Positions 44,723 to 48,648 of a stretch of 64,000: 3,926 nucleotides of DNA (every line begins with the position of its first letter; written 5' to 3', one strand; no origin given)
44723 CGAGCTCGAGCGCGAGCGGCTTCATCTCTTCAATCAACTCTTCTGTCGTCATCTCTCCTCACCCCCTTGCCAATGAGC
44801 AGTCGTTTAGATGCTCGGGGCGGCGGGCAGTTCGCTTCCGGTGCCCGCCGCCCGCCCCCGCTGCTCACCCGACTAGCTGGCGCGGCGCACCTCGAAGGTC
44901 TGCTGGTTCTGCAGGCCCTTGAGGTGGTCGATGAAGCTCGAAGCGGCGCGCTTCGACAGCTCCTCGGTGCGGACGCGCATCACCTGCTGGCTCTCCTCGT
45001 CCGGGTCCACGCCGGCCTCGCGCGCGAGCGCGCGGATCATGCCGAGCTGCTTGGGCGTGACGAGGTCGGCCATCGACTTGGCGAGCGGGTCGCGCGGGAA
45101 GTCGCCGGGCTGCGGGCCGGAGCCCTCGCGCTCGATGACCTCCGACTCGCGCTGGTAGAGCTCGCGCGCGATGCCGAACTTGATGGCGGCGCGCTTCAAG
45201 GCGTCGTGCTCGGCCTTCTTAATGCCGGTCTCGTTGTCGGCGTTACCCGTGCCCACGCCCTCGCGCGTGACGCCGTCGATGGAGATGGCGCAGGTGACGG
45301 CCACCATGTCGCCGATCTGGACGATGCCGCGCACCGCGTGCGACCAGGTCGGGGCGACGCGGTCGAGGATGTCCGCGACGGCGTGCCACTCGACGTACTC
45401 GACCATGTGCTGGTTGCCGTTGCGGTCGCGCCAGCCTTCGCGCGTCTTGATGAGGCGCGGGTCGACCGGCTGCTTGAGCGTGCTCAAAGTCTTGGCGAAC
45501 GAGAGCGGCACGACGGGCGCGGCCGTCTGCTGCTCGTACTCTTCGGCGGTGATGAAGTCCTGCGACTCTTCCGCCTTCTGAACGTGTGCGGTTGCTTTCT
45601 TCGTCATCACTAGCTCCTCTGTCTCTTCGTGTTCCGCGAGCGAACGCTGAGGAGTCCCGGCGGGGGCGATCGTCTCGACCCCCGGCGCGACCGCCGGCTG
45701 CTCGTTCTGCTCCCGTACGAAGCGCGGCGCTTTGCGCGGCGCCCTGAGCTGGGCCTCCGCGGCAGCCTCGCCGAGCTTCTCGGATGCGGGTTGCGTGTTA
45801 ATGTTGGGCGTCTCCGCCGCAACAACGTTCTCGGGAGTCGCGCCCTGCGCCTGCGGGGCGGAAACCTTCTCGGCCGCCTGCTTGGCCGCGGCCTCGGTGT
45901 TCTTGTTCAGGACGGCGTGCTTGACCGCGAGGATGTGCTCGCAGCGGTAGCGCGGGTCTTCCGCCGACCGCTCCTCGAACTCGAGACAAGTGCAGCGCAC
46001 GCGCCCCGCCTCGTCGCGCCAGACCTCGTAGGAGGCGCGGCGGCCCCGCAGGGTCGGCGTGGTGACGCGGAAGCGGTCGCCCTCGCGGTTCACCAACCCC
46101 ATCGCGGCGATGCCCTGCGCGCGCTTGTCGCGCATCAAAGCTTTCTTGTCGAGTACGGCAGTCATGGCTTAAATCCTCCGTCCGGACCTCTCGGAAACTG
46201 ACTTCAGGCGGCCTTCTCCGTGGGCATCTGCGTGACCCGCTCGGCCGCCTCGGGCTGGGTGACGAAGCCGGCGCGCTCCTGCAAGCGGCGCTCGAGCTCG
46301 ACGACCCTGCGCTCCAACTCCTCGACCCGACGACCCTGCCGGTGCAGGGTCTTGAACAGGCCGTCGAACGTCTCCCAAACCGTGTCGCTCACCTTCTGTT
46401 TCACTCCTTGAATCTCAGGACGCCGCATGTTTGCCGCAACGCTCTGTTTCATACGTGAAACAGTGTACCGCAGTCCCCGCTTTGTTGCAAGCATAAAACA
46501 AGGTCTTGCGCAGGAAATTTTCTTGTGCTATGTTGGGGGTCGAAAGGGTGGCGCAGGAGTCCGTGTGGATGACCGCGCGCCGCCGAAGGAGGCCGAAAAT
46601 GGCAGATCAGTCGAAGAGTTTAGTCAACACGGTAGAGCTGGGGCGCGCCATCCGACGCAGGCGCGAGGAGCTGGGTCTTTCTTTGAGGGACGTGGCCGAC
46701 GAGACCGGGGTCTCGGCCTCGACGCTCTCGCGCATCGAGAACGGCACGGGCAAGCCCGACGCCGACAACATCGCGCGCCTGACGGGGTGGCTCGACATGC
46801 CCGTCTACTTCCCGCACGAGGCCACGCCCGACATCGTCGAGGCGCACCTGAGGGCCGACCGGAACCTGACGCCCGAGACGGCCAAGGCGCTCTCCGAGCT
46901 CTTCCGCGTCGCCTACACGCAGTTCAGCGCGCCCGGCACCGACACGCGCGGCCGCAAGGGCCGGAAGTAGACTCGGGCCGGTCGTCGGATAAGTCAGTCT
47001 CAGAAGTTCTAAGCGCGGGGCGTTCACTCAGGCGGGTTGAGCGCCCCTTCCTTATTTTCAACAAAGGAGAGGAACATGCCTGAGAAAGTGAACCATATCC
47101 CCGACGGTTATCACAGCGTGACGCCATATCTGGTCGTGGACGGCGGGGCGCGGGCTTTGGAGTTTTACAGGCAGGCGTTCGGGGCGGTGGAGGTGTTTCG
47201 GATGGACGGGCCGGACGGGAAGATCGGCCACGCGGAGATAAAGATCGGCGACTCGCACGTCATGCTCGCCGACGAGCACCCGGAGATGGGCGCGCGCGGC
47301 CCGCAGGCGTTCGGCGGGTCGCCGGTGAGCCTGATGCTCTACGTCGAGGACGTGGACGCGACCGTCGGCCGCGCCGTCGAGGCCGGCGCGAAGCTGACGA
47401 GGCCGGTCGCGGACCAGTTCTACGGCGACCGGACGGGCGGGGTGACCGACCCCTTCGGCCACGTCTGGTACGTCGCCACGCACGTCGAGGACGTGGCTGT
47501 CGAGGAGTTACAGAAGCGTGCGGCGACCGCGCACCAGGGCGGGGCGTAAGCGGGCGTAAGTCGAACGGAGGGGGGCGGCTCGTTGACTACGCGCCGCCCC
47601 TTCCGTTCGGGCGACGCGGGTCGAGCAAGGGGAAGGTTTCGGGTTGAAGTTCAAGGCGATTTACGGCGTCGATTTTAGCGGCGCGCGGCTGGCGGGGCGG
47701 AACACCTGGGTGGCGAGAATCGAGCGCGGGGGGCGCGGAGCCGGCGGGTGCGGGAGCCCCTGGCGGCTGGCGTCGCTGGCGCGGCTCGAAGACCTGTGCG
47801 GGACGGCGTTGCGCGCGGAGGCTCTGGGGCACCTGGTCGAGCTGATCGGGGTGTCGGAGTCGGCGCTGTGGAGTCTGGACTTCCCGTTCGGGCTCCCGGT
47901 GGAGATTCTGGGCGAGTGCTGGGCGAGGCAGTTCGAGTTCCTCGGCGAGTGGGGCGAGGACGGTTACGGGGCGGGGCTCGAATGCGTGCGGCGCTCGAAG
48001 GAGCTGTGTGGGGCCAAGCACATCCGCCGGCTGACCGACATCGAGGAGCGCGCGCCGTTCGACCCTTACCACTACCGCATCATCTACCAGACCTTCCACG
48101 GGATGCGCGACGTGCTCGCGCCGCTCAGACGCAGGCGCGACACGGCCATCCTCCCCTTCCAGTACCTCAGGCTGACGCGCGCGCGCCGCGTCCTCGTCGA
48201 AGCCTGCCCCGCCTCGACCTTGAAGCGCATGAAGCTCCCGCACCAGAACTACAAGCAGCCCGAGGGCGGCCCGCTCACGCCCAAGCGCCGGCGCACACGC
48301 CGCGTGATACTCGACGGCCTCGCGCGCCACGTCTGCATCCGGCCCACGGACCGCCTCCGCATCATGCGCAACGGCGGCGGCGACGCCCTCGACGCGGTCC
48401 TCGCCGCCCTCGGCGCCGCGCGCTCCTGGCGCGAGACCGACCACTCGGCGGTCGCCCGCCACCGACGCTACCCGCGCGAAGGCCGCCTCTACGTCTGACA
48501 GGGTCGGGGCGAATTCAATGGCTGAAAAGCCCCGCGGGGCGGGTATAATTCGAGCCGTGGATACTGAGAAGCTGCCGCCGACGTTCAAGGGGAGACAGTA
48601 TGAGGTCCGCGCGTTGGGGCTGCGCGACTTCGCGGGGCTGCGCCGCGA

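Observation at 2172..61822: Palindromes built from tandem 7-nt units fill most of the longer intergenic gaps (14 loci, about 8 heptamer families)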

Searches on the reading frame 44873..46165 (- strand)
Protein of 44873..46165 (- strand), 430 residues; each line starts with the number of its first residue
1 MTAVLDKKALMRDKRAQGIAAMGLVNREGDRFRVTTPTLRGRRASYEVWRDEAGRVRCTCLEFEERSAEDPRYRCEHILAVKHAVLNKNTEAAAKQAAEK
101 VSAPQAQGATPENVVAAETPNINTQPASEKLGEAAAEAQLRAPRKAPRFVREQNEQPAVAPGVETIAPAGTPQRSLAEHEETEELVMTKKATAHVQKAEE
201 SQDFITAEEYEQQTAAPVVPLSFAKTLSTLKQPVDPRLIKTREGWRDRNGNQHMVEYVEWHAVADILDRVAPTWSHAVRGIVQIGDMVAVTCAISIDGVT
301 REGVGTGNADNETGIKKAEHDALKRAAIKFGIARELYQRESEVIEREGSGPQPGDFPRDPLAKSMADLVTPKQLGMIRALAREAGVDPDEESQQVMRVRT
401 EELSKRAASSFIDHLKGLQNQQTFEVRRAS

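Call 9: find_encoding_contigs(protein=window:44873-46165:-, flank=10000, max_places=6)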
Protein window:44873-46165:- (430 aa): no gene with exactly this product is on record in the collection.

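Call 72: search_protein_families(library=pfam, proteins=[window:44873-46165:-], max_evalue=0.001)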
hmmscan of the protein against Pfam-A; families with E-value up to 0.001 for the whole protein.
window:44873-46165:- (430 aa): 1 family
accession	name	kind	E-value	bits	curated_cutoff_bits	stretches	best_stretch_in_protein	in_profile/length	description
PF04098.21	Rad52_Rad22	-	1.7e-09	38.2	20.3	1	228-342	7-140/153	Rad52/22 family double-strand break repair protein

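Call 75: find_homologous_proteins(query=window:44873-46165:-, max_evalue=0.00001)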
Query window:44873-46165:- (430 aa): 2501 proteins with E <= 0.00001 among 8000 candidates; the best 120 are listed.
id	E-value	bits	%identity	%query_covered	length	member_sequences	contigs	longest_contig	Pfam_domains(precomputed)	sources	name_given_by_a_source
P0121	1.2e-277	939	100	100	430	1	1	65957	PF04098.22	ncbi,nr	ncbi:MAG: SWIM zinc finger family protein [Acidobacteria bacterium]|nr:SWIM zinc finger family prote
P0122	4.3e-260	881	95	100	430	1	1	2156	PF04098.22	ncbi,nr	ncbi:MAG TPA: Rad52/Rad22 family DNA repair protein [Pyrinomonadaceae bacterium]|nr:Rad52/Rad22 fami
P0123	2.2e-259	878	94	100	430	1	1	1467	PF04098.22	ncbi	-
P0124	2.4e-259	878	94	100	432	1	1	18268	PF04098.22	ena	-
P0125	5.7e-256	867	93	100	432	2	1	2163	PF04098.22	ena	-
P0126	5.7e-256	867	93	100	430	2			PF04098.22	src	-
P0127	7.4e-256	867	93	100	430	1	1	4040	PF04098.22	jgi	jgi:hypothetical protein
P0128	4.0e-255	864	93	100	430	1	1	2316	PF04098.22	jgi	-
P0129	4.1e-255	864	93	100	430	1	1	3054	PF04098.22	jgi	-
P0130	6.9e-255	864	94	100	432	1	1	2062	PF04098.22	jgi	jgi:Rad52/22 family double-strand break repair protein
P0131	9.8e-255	863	93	100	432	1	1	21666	PF04098.22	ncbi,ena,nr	ncbi:MAG TPA: Rad52/Rad22 family DNA repair protein [Pyrinomonadaceae bacterium]|nr:Rad52/Rad22 fami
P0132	5.0e-254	861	92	100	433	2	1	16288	PF04098.22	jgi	-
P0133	5.9e-254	861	91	100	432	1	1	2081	PF04098.22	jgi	jgi:hypothetical protein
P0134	8.1e-253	857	92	100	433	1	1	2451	PF04098.22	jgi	jgi:hypothetical protein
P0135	1.1e-252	856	92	100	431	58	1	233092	PF04098.22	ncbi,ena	-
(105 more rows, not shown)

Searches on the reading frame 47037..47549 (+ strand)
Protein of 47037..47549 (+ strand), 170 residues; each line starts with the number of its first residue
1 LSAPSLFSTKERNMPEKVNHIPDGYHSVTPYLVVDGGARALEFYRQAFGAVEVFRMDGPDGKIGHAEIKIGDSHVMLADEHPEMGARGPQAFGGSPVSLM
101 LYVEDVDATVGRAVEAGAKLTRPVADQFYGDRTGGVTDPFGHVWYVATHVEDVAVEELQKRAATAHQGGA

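Call 73: search_protein_families(library=pfam, proteins=[window:47037-47549:+], max_evalue=0.001)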
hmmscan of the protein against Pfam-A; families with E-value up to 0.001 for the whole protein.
window:47037-47549:+ (170 aa): 4 families
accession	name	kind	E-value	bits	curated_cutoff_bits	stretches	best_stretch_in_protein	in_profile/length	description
PF00903.31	Glyoxalase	-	2.2e-17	64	20.6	1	32-144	7-119/121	Glyoxalase/Bleomycin resistance protein/Dioxygenase superfamily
PF22650.2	At5g48480-like_C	-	3.4e-07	30.9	27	1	99-144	2-47/50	Glyoxalase At5g48480-like C-terminal domain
PF18029.7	Glyoxalase_6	-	1e-06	29.8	23.6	1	36-144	8-103/106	Glyoxalase-like domain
PF22656.2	At5g48480-like_N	-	5.8e-05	23.2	27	1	40-79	12-58/59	Glyoxalase At5g48480-like, N-terminal domain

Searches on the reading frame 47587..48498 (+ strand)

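Call 73: search_protein_families(library=pfam, proteins=[window:47587-48498:+], max_evalue=0.001)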
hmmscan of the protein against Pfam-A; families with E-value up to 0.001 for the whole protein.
window:47587-48498:+ (303 aa): 1 family
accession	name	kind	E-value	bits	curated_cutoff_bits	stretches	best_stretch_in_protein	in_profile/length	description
PF04250.19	DUF429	-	3.7e-05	24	23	1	197-284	123-204/214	Protein of unknown function (DUF429)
